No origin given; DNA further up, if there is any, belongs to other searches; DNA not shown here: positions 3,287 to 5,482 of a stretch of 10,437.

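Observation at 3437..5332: Full-length bacterial-type long RelA/SpoT homologue (hydrolase and synthetase both apparently intact) embedded among archaeal core genes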

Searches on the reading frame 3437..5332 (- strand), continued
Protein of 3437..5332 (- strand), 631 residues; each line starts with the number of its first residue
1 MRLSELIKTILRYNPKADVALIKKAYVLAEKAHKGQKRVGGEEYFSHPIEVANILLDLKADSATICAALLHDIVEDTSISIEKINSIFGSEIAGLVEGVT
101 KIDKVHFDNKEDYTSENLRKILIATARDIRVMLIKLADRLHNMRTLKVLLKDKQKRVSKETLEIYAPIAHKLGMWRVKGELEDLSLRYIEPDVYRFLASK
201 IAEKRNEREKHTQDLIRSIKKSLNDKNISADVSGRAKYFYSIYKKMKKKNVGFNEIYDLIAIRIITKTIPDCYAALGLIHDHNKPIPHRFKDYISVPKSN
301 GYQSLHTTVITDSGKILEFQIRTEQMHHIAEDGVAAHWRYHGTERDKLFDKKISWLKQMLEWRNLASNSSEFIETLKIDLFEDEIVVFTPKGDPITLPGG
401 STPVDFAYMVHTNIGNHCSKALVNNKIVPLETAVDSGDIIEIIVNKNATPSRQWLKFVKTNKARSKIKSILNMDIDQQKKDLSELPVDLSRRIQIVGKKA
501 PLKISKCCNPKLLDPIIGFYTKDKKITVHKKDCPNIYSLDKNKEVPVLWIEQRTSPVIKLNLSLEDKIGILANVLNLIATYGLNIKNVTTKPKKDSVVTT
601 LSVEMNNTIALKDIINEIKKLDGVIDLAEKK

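Call 5: find_homologous_proteins(query=window:3437-5332:-, max_evalue=1e-10)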
Query window:3437-5332:- (631 aa): 8000 proteins with E <= 1e-10 among 8000 candidates; the best 120 are listed.
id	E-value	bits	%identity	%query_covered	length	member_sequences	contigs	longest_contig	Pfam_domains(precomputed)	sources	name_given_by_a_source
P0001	0.0e+0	1394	100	100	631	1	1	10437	PF04607.24,PF13328.13,PF02824.28,PF01966.29,PF22629.3,PF13291.13,PF01842.32,PF28438.1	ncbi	ncbi:MAG: bifunctional (p)ppGpp synthetase/guanosine-3',5'-bis(diphosphate) 3'-pyrophosphohydrolase 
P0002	0.0e+0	1129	78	100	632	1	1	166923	PF04607.24,PF13328.13,PF02824.28,PF01966.29,PF22629.3,PF13291.13,PF01842.32,PF28438.1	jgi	jgi:GTP diphosphokinase / guanosine-3',5'-bis(diphosphate) 3'-diphosphatase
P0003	0.0e+0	1101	76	100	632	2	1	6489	PF04607.24,PF13328.13,PF02824.28,PF01966.29,PF22629.3,PF13291.13,PF01842.32,PF28438.1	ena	-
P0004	0.0e+0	1089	75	99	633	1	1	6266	PF04607.24,PF13328.13,PF02824.28,PF01966.29,PF22629.3,PF13291.13,PF01842.32,PF28438.1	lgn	-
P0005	0.0e+0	1085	74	100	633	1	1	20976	PF04607.24,PF13328.13,PF02824.28,PF01966.29,PF22629.3,PF13291.13,PF01842.32,PF28438.1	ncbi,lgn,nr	ncbi:bifunctional (p)ppGpp synthetase/guanosine-3',5'-bis(diphosphate) 3'-pyrophosphohydrolase [Cand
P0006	0.0e+0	1076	74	99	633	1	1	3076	PF04607.24,PF13328.13,PF02824.28,PF01966.29,PF22629.3,PF13291.13,PF01842.32,PF28438.1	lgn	-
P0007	0.0e+0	1074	73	100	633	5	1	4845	PF04607.24,PF13328.13,PF02824.28,PF01966.29,PF22629.3,PF13291.13,PF01842.32,PF28438.1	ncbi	-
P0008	2.0e-290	983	77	88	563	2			PF04607.24,PF13328.13,PF02824.28,PF01966.29,PF28438.1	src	-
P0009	2.9e-273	926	64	100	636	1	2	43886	PF04607.24,PF13328.13,PF02824.28,PF01966.29,PF22629.3,PF13291.13,PF01842.32,PF28438.1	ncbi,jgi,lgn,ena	-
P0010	7.1e-272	922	65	100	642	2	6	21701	PF04607.24,PF13328.13,PF02824.28,PF01966.29,PF22629.3,PF13291.13,PF01842.32,PF28438.1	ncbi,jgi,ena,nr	ncbi:bifunctional (p)ppGpp synthetase/guanosine-3',5'-bis(diphosphate) 3'-pyrophosphohydrolase [Cand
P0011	1.4e-269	914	64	100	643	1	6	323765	PF04607.24,PF13328.13,PF02824.28,PF01966.29,PF22629.3,PF13291.13,PF01842.32,PF28438.1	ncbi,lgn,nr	ncbi:bifunctional (p)ppGpp synthetase/guanosine-3',5'-bis(diphosphate) 3'-pyrophosphohydrolase [Cand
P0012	6.8e-268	908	64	100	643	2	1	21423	PF04607.24,PF13328.13,PF02824.28,PF01966.29,PF22629.3,PF13291.13,PF13710.13,PF01842.32,PF28438.1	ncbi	-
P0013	5.3e-267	905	63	99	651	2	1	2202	PF04607.24,PF13328.13,PF02824.28,PF01966.29,PF22629.3,PF13291.13,PF01842.32,PF28438.1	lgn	-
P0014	9.6e-262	888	61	100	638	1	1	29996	PF04607.24,PF13328.13,PF02824.28,PF01966.29,PF13291.13,PF01842.32,PF28438.1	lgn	-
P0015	2.5e-260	883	62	100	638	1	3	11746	PF04607.24,PF13328.13,PF02824.28,PF01966.29,PF13291.13,PF28438.1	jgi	-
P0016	7.4e-260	882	61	100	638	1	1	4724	PF04607.24,PF13328.13,PF02824.28,PF01966.29,PF22629.3,PF13291.13,PF01842.32,PF28438.1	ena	-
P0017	1.8e-259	881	61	100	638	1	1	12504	PF04607.24,PF13328.13,PF02824.28,PF01966.29,PF22629.3,PF13291.13,PF01842.32,PF28438.1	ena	-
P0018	2.5e-259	880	61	100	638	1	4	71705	PF04607.24,PF13328.13,PF02824.28,PF01966.29,PF22629.3,PF13291.13,PF01842.32,PF28438.1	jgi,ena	jgi:GTP diphosphokinase / guanosine-3',5'-bis(diphosphate) 3'-diphosphatase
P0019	2.7e-259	880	61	100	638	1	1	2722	PF04607.24,PF13328.13,PF02824.28,PF01966.29,PF22629.3,PF13291.13,PF01842.32,PF28438.1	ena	-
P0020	4.7e-259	879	61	100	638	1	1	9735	PF04607.24,PF13328.13,PF02824.28,PF01966.29,PF22629.3,PF13291.13,PF01842.32,PF28438.1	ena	-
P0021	6.6e-259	879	60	100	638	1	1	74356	PF04607.24,PF13328.13,PF02824.28,PF01966.29,PF22629.3,PF13291.13,PF01842.32,PF28438.1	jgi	jgi:GTP diphosphokinase / guanosine-3',5'-bis(diphosphate) 3'-diphosphatase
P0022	1.2e-258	878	61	100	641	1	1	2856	PF04607.24,PF13328.13,PF02824.28,PF01966.29,PF22629.3,PF13291.13,PF01842.32,PF28438.1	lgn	-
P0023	1.2e-258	878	61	100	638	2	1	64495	PF04607.24,PF13328.13,PF02824.28,PF01966.29,PF13291.13,PF01842.32,PF28438.1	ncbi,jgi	jgi:GTP pyrophosphokinase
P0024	1.3e-258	878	61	99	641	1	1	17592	PF04607.24,PF13328.13,PF02824.28,PF01966.29,PF22629.3,PF13291.13,PF01842.32,PF28438.1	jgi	jgi:GTP diphosphokinase / guanosine-3',5'-bis(diphosphate) 3'-diphosphatase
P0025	1.9e-258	877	61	100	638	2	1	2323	PF04607.24,PF13328.13,PF02824.28,PF01966.29,PF22629.3,PF13291.13,PF28438.1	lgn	-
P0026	5.2e-254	863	61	99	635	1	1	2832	PF04607.24,PF13328.13,PF02824.28,PF01966.29,PF22629.3,PF13291.13,PF01842.32,PF28438.1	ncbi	-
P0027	7.1e-254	862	61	100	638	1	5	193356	PF04607.24,PF13328.13,PF02824.28,PF01966.29,PF01842.32,PF28438.1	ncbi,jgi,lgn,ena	-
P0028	2.2e-253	861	62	96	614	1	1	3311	PF04607.24,PF13328.13,PF02824.28,PF01966.29,PF22629.3,PF13291.13,PF01842.32,PF28438.1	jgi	-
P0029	7.8e-253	859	61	99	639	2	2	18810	PF04607.24,PF13328.13,PF02824.28,PF01966.29,PF22629.3,PF13291.13,PF01842.32,PF28438.1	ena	-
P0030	8.1e-253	859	60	99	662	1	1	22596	PF04607.24,PF13328.13,PF02824.28,PF01966.29,PF22629.3,PF13291.13,PF01842.32,PF28438.1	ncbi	-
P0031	2.2e-252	857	60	100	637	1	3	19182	PF04607.24,PF13328.13,PF02824.28,PF01966.29,PF13291.13,PF01842.32,PF28438.1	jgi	-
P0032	5.3e-252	856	60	99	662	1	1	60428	PF04607.24,PF13328.13,PF02824.28,PF01966.29,PF22629.3,PF13291.13,PF01842.32,PF28438.1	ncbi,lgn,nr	ncbi:bifunctional (p)ppGpp synthetase/guanosine-3',5'-bis(diphosphate) 3'-pyrophosphohydrolase [Cand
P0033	8.6e-252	855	60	99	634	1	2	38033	PF04607.24,PF13328.13,PF02824.28,PF01966.29,PF22629.3,PF13291.13,PF01842.32,PF28438.1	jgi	-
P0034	1.3e-250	851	60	99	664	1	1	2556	PF04607.24,PF13328.13,PF02824.28,PF01966.29,PF22629.3,PF13291.13,PF01842.32,PF28438.1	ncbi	-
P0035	2.1e-250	851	60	99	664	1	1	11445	PF04607.24,PF13328.13,PF02824.28,PF01966.29,PF22629.3,PF13291.13,PF01842.32,PF28438.1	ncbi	-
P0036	2.2e-250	851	64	95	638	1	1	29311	PF04607.24,PF13328.13,PF02824.28,PF01966.29,PF13291.13,PF28438.1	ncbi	-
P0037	5.1e-250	849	59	99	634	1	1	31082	PF04607.24,PF13328.13,PF02824.28,PF01966.29,PF22629.3,PF13291.13,PF01842.32,PF28438.1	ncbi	ncbi:MAG: bifunctional (p)ppGpp synthetase/guanosine-3',5'-bis(diphosphate) 3'-pyrophosphohydrolase 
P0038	1.3e-249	848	62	96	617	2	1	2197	PF04607.24,PF13328.13,PF02824.28,PF01966.29,PF13291.13,PF28438.1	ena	-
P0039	4.8e-249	846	61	99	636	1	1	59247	PF04607.24,PF13328.13,PF02824.28,PF01966.29,PF22629.3,PF13291.13,PF01842.32,PF28438.1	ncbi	-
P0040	5.3e-249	846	60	99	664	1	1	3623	PF04607.24,PF13328.13,PF02824.28,PF01966.29,PF22629.3,PF13291.13,PF01842.32,PF28438.1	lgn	-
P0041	5.4e-249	846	60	100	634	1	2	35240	PF04607.24,PF13328.13,PF02824.28,PF01966.29,PF22629.3,PF13291.13,PF01842.32,PF28438.1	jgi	-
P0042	1.3e-248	845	60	99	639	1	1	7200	PF04607.24,PF13328.13,PF02824.28,PF01966.29,PF22629.3,PF13291.13,PF01842.32,PF28438.1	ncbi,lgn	-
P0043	1.4e-248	845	59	99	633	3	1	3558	PF04607.24,PF13328.13,PF02824.28,PF01966.29,PF22629.3,PF13291.13,PF01842.32,PF28438.1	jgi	jgi:GTP pyrophosphokinase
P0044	2.5e-248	844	59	99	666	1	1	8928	PF04607.24,PF13328.13,PF02824.28,PF01966.29,PF13291.13,PF01842.32,PF28438.1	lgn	-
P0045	2.3e-247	841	59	99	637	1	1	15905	PF04607.24,PF13328.13,PF02824.28,PF01966.29,PF13291.13,PF01842.32,PF28438.1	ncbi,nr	ncbi:bifunctional (p)ppGpp synthetase/guanosine-3',5'-bis(diphosphate) 3'-pyrophosphohydrolase [Cand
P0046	2.4e-246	837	59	99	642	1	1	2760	PF04607.24,PF13328.13,PF02824.28,PF01966.29,PF22629.3,PF13291.13,PF01842.32,PF28438.1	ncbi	-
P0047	1.0e-245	835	59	99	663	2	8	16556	PF04607.24,PF13328.13,PF02824.28,PF01966.29,PF22629.3,PF13291.13,PF01842.32,PF28438.1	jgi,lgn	jgi:GTP pyrophosphokinase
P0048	1.0e-245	835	60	99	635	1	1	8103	PF04607.24,PF13328.13,PF02824.28,PF01966.29,PF22629.3,PF13291.13,PF01842.32,PF28438.1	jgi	jgi:GTP diphosphokinase / guanosine-3',5'-bis(diphosphate) 3'-diphosphatase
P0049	1.3e-245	835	59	99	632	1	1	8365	PF04607.24,PF13328.13,PF02824.28,PF01966.29,PF22629.3,PF13291.13,PF01842.32,PF28438.1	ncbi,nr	ncbi:RelA/SpoT family protein [Candidatus Woesearchaeota archaeon]|nr:RelA/SpoT family protein [Cand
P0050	2.5e-245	834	60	99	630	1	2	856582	PF04607.24,PF13328.13,PF02824.28,PF01966.29,PF22629.3,PF13291.13,PF01842.32,PF28438.1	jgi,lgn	jgi:GTP pyrophosphokinase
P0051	2.7e-245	834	59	99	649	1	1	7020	PF04607.24,PF13328.13,PF02824.28,PF01966.29,PF01842.32,PF28438.1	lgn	-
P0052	4.4e-245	833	59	99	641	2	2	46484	PF04607.24,PF13328.13,PF02824.28,PF01966.29,PF13291.13,PF01842.32,PF28438.1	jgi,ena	jgi:GTP diphosphokinase / guanosine-3',5'-bis(diphosphate) 3'-diphosphatase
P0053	5.0e-245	833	60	99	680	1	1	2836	PF04607.24,PF13328.13,PF02824.28,PF01966.29,PF22629.3,PF13291.13,PF01842.32,PF28438.1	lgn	-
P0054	5.4e-245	833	59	99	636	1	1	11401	PF04607.24,PF13328.13,PF02824.28,PF01966.29,PF13291.13,PF01842.32,PF28438.1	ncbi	-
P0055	5.5e-245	833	59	98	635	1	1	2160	PF04607.24,PF13328.13,PF02824.28,PF01966.29,PF22629.3,PF13291.13,PF01842.32,PF28438.1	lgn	-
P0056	5.8e-245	833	59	99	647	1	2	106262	PF04607.24,PF13328.13,PF02824.28,PF01966.29,PF22629.3,PF13291.13,PF01842.32,PF28438.1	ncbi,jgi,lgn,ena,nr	ncbi:(p)ppGpp synthetase [Candidatus Woesearchaeota archaeon CG10_big_fil_rev_8_21_14_0_10_44_13]|nr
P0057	1.3e-244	832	59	99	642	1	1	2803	PF04607.24,PF13328.13,PF02824.28,PF01966.29,PF13291.13,PF01842.32,PF28438.1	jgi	jgi:GTP diphosphokinase / guanosine-3',5'-bis(diphosphate) 3'-diphosphatase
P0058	2.0e-244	831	60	99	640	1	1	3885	PF04607.24,PF13328.13,PF02824.28,PF01966.29,PF13291.13,PF01842.32,PF28438.1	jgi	jgi:GTP diphosphokinase / guanosine-3',5'-bis(diphosphate) 3'-diphosphatase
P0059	3.0e-244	830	60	98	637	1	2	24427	PF04607.24,PF13328.13,PF02824.28,PF01966.29,PF13291.13,PF01842.32,PF28438.1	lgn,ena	-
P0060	3.0e-244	830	59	99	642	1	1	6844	PF04607.24,PF13328.13,PF02824.28,PF01966.29,PF13291.13,PF01842.32,PF28438.1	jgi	jgi:GTP pyrophosphokinase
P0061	7.4e-244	829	59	99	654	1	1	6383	PF04607.24,PF13328.13,PF02824.28,PF01966.29,PF13291.13,PF01842.32,PF28438.1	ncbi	-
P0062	3.4e-243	827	59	99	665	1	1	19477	PF04607.24,PF13328.13,PF02824.28,PF01966.29,PF22629.3,PF13291.13,PF01842.32,PF28438.1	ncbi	-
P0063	8.5e-243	826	58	99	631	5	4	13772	PF04607.24,PF13328.13,PF02824.28,PF01966.29,PF22629.3,PF13291.13,PF01842.32,PF28438.1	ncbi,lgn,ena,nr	ncbi:MAG TPA: bifunctional (p)ppGpp synthetase/guanosine-3',5'-bis(diphosphate) 3'-pyrophosphohydrol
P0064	1.3e-242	825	59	99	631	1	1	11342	PF04607.24,PF13328.13,PF02824.28,PF01966.29,PF22629.3,PF13291.13,PF01842.32,PF28438.1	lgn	-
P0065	1.4e-242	825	60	99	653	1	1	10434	PF04607.24,PF13328.13,PF02824.28,PF01966.29,PF13291.13,PF28438.1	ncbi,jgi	ncbi:MAG: bifunctional (p)ppGpp synthetase/guanosine-3',5'-bis(diphosphate) 3'-pyrophosphohydrolase 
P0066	2.5e-242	824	59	100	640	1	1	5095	PF04607.24,PF13328.13,PF02824.28,PF01966.29,PF22629.3,PF13291.13,PF01842.32,PF28438.1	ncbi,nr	ncbi:MAG: bifunctional (p)ppGpp synthetase/guanosine-3',5'-bis(diphosphate) 3'-pyrophosphohydrolase 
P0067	2.7e-242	824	60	99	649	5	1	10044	PF04607.24,PF13328.13,PF02824.28,PF01966.29,PF13291.13,PF01842.32,PF28438.1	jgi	jgi:GTP pyrophosphokinase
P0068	3.4e-242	824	57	100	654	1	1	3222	PF04607.24,PF13328.13,PF02824.28,PF01966.29,PF13291.13,PF01842.32,PF28438.1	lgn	-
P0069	4.7e-242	823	59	100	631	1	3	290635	PF04607.24,PF13328.13,PF02824.28,PF01966.29,PF13291.13,PF01842.32,PF28438.1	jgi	-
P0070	6.7e-242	823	58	99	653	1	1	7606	PF04607.24,PF13328.13,PF02824.28,PF01966.29,PF13291.13,PF01842.32,PF28438.1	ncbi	-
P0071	9.1e-242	822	60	99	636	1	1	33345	PF04607.24,PF13328.13,PF02824.28,PF01966.29,PF22629.3,PF13291.13,PF01842.32,PF28438.1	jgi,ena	-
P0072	2.9e-241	820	57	100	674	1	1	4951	PF04607.24,PF13328.13,PF02824.28,PF01966.29,PF22629.3,PF13291.13,PF01842.32,PF28438.1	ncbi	-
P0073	3.6e-241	820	58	99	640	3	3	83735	PF04607.24,PF13328.13,PF02824.28,PF01966.29,PF13291.13,PF01842.32,PF28438.1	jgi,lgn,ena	-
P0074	3.8e-241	820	59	99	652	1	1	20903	PF04607.24,PF13328.13,PF02824.28,PF01966.29,PF13291.13,PF01842.32,PF28438.1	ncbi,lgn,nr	ncbi:bifunctional (p)ppGpp synthetase/guanosine-3',5'-bis(diphosphate) 3'-pyrophosphohydrolase [Cand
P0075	4.5e-241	820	58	99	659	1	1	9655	PF04607.24,PF13328.13,PF02824.28,PF01966.29,PF13291.13,PF01842.32,PF28438.1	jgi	-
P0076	6.4e-241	819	58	99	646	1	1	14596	PF04607.24,PF13328.13,PF02824.28,PF01966.29,PF13291.13,PF01842.32,PF28438.1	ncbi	-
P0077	7.2e-241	819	59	98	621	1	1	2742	PF04607.24,PF13328.13,PF02824.28,PF01966.29,PF22629.3,PF13291.13,PF01842.32,PF28438.1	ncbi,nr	ncbi:MAG: bifunctional (p)ppGpp synthetase/guanosine-3',5'-bis(diphosphate) 3'-pyrophosphohydrolase 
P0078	2.0e-240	818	59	99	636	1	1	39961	PF04607.24,PF13328.13,PF02824.28,PF01966.29,PF22629.3,PF13291.13,PF01842.32,PF28438.1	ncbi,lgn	-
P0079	1.2e-239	815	59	100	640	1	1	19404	PF04607.24,PF13328.13,PF02824.28,PF01966.29,PF22629.3,PF13291.13,PF01842.32,PF28438.1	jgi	jgi:GTP pyrophosphokinase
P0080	2.2e-239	814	57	99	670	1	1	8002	PF04607.24,PF13328.13,PF02824.28,PF01966.29,PF22629.3,PF13291.13,PF01842.32,PF28438.1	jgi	jgi:GTP diphosphokinase / guanosine-3',5'-bis(diphosphate) 3'-diphosphatase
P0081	3.8e-239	813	57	100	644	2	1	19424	PF04607.24,PF13328.13,PF02824.28,PF01966.29,PF13291.13,PF01842.32,PF28438.1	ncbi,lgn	ncbi:MAG: RelA/SpoT family protein [Candidatus Nanoarchaeia archaeon]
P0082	4.3e-239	813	58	99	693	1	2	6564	PF04607.24,PF13328.13,PF02824.28,PF01966.29,PF13291.13,PF01842.32,PF28438.1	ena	-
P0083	7.8e-239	812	58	95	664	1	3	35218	PF04607.24,PF13328.13,PF02824.28,PF01966.29,PF22629.3,PF13291.13,PF01842.32,PF28438.1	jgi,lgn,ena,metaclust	metaclust:\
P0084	7.9e-239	812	60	99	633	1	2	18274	PF04607.24,PF13328.13,PF02824.28,PF01966.29,PF22629.3,PF13291.13,PF01842.32,PF28438.1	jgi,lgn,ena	-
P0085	8.2e-239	812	57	100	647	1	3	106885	PF04607.24,PF13328.13,PF02824.28,PF01966.29,PF13291.13,PF01842.32,PF28438.1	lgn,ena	-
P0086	9.5e-239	812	58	99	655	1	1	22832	PF04607.24,PF13328.13,PF02824.28,PF01966.29,PF13291.13,PF01842.32,PF28438.1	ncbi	-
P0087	1.0e-238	812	58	99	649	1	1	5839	PF04607.24,PF13328.13,PF02824.28,PF01966.29,PF13291.13,PF01842.32,PF28438.1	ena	-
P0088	1.3e-238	812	59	99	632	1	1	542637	PF04607.24,PF13328.13,PF02824.28,PF01966.29,PF22629.3,PF13291.13,PF01842.32,PF28438.1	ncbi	ncbi:MAG: bifunctional (p)ppGpp synthetase/guanosine-3',5'-bis(diphosphate) 3'-pyrophosphohydrolase 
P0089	2.1e-238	811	58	100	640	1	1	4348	PF04607.24,PF13328.13,PF02824.28,PF01966.29,PF28438.1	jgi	jgi:GTP diphosphokinase / guanosine-3',5'-bis(diphosphate) 3'-diphosphatase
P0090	2.2e-238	811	58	99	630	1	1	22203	PF04607.24,PF13328.13,PF02824.28,PF01966.29,PF13291.13,PF01842.32,PF28438.1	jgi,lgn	jgi:guanosine-3',5'-bis(diphosphate) 3'-pyrophosphohydrolase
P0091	2.8e-238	811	60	97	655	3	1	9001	PF04607.24,PF13328.13,PF02824.28,PF01966.29,PF13291.13,PF01842.32,PF28438.1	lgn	-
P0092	8.1e-238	809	57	100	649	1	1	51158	PF04607.24,PF13328.13,PF02824.28,PF01966.29,PF22629.3,PF13291.13,PF01842.32,PF28438.1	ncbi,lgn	ncbi:MAG: RelA/SpoT family protein [Candidatus Nanoarchaeia archaeon]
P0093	1.7e-237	808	58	98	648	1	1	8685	PF04607.24,PF13328.13,PF02824.28,PF01966.29,PF22629.3,PF13291.13,PF01842.32,PF28438.1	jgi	jgi:GTP diphosphokinase / guanosine-3',5'-bis(diphosphate) 3'-diphosphatase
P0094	2.0e-237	808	58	99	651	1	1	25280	PF04607.24,PF13328.13,PF02824.28,PF01966.29,PF13291.13,PF01842.32,PF28438.1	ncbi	-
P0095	2.3e-237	808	57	100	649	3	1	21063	PF04607.24,PF13328.13,PF02824.28,PF01966.29,PF13291.13,PF01842.32,PF28438.1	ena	-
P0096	4.6e-237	807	57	99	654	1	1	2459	PF04607.24,PF13328.13,PF02824.28,PF01966.29,PF22629.3,PF13291.13,PF01842.32,PF28438.1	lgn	-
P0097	2.1e-236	804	58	99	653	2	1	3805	PF04607.24,PF13328.13,PF02824.28,PF01966.29,PF13291.13,PF01842.32,PF28438.1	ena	-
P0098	2.6e-236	804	57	100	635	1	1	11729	PF04607.24,PF13328.13,PF02824.28,PF01966.29,PF13291.13,PF01842.32,PF28438.1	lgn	-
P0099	5.3e-236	803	57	99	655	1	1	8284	PF04607.24,PF13328.13,PF02824.28,PF01966.29,PF13291.13,PF01842.32,PF28438.1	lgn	-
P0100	9.3e-236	802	57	99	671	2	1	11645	PF04607.24,PF13328.13,PF02824.28,PF01966.29,PF13291.13,PF01842.32,PF28438.1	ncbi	-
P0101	5.4e-234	796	56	99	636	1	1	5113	PF04607.24,PF13328.13,PF02824.28,PF01966.29,PF13291.13,PF01842.32,PF28438.1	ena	-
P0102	5.4e-234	796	56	100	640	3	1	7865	PF04607.24,PF13328.13,PF02824.28,PF01966.29,PF13291.13,PF28438.1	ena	-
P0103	5.8e-234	796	56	100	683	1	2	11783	PF04607.24,PF13328.13,PF02824.28,PF01966.29,PF22629.3,PF13291.13,PF01842.32,PF28438.1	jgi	jgi:GTP diphosphokinase / guanosine-3',5'-bis(diphosphate) 3'-diphosphatase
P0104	7.5e-234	796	58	99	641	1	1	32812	PF04607.24,PF13328.13,PF02824.28,PF01966.29,PF22629.3,PF13291.13,PF01842.32,PF28438.1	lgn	-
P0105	8.6e-234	796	56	99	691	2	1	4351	PF04607.24,PF13328.13,PF02824.28,PF01966.29,PF13291.13,PF01842.32,PF28438.1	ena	-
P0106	9.1e-234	796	58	96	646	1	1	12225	PF04607.24,PF13328.13,PF02824.28,PF01966.29,PF22629.3,PF13291.13,PF01842.32,PF28438.1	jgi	jgi:GTP diphosphokinase / guanosine-3',5'-bis(diphosphate) 3'-diphosphatase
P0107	1.0e-233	796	59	96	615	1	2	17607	PF04607.24,PF13328.13,PF02824.28,PF01966.29,PF01842.32,PF28438.1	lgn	-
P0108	2.4e-233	794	57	99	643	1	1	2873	PF04607.24,PF13328.13,PF02824.28,PF01966.29,PF13291.13,PF01842.32,PF28438.1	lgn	-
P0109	2.9e-233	794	56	99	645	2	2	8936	PF04607.24,PF13328.13,PF02824.28,PF02597.27,PF01966.29,PF13291.13,PF28438.1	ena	-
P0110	5.1e-233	793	57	99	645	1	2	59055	PF04607.24,PF13328.13,PF02824.28,PF01966.29,PF28438.1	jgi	-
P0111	5.5e-233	793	58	99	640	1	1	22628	PF04607.24,PF13328.13,PF02824.28,PF01966.29,PF13291.13,PF01842.32,PF28438.1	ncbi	ncbi:RelA/SpoT family protein [Nanoarchaeota archaeon]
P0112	6.6e-233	793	56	100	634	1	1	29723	PF04607.24,PF13328.13,PF02824.28,PF01966.29,PF22629.3,PF13291.13,PF01842.32,PF28438.1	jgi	-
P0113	6.7e-233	793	57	100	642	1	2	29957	PF04607.24,PF13328.13,PF02824.28,PF01966.29,PF13291.13,PF01842.32,PF28438.1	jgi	jgi:GTP diphosphokinase / guanosine-3',5'-bis(diphosphate) 3'-diphosphatase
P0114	1.4e-232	792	55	99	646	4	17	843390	PF04607.24,PF13328.13,PF02824.28,PF01966.29,PF13291.13,PF28438.1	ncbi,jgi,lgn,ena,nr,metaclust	ncbi:bifunctional (p)ppGpp synthetase/guanosine-3',5'-bis(diphosphate) 3'-pyrophosphohydrolase [Cand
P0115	1.6e-232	792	57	99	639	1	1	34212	PF04607.24,PF13328.13,PF02824.28,PF01966.29,PF13291.13,PF01842.32,PF28438.1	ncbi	ncbi:MAG: bifunctional (p)ppGpp synthetase/guanosine-3',5'-bis(diphosphate) 3'-pyrophosphohydrolase 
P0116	4.0e-232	790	57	99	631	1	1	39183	PF04607.24,PF13328.13,PF02824.28,PF01966.29,PF22629.3,PF13291.13,PF13710.13,PF28438.1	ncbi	-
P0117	4.8e-232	790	58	100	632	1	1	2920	PF04607.24,PF13328.13,PF02824.28,PF01966.29,PF13291.13,PF28438.1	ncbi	-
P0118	5.3e-232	790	57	99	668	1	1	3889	PF04607.24,PF13328.13,PF02824.28,PF01966.29,PF13291.13,PF01842.32,PF28438.1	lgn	-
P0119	8.9e-232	789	56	96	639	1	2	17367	PF04607.24,PF13328.13,PF02824.28,PF01966.29,PF28438.1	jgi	jgi:GTP diphosphokinase / guanosine-3',5'-bis(diphosphate) 3'-diphosphatase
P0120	3.4e-231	787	56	99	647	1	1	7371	PF04607.24,PF13328.13,PF02824.28,PF01966.29,PF13291.13,PF01842.32,PF28438.1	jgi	-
